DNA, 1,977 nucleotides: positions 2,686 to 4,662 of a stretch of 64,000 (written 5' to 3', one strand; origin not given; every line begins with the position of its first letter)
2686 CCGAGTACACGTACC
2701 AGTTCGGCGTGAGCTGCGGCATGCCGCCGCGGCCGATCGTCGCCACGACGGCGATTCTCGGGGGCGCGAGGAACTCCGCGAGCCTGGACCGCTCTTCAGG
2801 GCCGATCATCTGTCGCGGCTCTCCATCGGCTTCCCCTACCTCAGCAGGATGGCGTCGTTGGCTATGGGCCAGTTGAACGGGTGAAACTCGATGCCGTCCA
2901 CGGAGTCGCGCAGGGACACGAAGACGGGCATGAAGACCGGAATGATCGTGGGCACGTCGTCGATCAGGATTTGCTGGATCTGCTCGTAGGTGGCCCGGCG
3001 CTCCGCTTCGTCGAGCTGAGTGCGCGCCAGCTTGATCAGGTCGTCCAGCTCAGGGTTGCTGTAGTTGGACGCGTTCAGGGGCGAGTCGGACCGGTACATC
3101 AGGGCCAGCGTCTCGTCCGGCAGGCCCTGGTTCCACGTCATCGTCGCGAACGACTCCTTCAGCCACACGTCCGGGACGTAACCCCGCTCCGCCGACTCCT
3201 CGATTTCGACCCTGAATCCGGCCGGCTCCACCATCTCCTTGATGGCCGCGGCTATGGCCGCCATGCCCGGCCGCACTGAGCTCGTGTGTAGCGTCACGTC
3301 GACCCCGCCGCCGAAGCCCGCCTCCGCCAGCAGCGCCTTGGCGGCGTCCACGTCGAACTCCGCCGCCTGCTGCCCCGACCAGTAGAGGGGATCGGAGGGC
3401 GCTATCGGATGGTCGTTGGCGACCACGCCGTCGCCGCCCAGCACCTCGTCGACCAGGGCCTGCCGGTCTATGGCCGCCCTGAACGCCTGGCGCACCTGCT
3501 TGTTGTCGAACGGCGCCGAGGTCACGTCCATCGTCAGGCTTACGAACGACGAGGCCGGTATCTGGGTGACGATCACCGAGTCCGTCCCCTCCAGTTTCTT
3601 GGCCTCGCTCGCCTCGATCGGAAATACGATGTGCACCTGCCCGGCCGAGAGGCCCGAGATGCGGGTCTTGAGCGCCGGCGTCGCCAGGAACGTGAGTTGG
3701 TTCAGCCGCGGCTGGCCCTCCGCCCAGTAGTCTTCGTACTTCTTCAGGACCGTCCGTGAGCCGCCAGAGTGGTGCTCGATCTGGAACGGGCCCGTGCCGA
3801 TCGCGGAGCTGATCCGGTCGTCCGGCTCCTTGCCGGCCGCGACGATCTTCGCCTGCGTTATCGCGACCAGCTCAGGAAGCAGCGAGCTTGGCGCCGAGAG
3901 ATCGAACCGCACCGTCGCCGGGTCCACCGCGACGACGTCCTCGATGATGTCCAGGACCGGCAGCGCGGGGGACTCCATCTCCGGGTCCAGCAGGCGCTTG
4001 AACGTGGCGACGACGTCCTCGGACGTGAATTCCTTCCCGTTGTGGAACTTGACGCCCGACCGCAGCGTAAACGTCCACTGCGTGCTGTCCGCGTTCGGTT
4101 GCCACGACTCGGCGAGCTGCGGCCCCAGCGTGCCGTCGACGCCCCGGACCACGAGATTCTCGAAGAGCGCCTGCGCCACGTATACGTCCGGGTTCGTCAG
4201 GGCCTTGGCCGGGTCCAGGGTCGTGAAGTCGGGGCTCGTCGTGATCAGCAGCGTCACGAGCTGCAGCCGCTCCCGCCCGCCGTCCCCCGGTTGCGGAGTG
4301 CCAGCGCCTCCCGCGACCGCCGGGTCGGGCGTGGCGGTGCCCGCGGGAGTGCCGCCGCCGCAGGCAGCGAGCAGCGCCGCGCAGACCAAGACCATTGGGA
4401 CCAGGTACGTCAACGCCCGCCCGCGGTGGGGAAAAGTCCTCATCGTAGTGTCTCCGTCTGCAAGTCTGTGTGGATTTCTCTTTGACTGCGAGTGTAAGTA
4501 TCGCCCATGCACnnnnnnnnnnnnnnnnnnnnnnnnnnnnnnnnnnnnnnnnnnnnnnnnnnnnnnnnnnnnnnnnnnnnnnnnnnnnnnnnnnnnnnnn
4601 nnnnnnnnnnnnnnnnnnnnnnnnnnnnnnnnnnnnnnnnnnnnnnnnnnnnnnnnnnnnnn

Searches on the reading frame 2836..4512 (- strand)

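Call 22: search_protein_families(library=pfam, proteins=[window:2836-4512:-], max_evalue=0.01)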
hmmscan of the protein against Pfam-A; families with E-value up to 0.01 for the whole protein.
window:2836-4512:- (558 aa): 1 family
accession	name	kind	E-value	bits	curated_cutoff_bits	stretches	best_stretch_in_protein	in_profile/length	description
PF00496.27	SBP_bac_5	-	8.8e-83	278.9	32.4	1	129-463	2-349/368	Bacterial extracellular solute-binding proteins, family 5 Middle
